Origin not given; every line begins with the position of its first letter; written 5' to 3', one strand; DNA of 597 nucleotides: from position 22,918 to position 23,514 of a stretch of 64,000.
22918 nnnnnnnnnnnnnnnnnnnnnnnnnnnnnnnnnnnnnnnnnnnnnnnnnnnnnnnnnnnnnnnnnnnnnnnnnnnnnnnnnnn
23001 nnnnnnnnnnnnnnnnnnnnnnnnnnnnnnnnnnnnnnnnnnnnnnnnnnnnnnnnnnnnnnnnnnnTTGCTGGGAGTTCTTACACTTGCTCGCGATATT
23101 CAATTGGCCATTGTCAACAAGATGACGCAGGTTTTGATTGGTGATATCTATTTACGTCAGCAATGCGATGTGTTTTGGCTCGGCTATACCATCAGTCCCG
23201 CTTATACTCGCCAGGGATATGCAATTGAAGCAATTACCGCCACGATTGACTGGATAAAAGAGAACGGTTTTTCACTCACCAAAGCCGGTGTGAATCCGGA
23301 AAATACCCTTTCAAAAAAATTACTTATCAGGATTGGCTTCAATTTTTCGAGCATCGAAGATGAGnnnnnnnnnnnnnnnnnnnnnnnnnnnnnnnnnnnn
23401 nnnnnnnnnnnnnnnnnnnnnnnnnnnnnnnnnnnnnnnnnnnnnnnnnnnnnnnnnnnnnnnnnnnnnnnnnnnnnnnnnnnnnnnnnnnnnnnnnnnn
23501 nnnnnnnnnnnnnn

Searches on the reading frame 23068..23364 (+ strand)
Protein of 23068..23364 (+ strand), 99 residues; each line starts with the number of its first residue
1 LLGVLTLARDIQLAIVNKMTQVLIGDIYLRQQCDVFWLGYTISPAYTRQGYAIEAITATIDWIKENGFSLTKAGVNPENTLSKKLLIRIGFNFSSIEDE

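Call 39: search_protein_families(library=pfam, proteins=[window:23068-23364:+], max_evalue=0.01)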
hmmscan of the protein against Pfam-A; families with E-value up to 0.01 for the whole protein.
window:23068-23364:+ (99 aa): 3 families
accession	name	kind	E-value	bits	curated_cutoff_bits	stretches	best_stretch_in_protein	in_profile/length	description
PF13302.13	Acetyltransf_3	-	1.2e-11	45.9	25.4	1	9-92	52-138/138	Acetyltransferase (GNAT) domain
PF00583.31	Acetyltransf_1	-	4.9e-05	24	20.7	1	34-91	59-116/116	Acetyltransferase (GNAT) family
PF08445.16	FR47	-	0.005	17.2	22.1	1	15-92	4-78/86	FR47-like protein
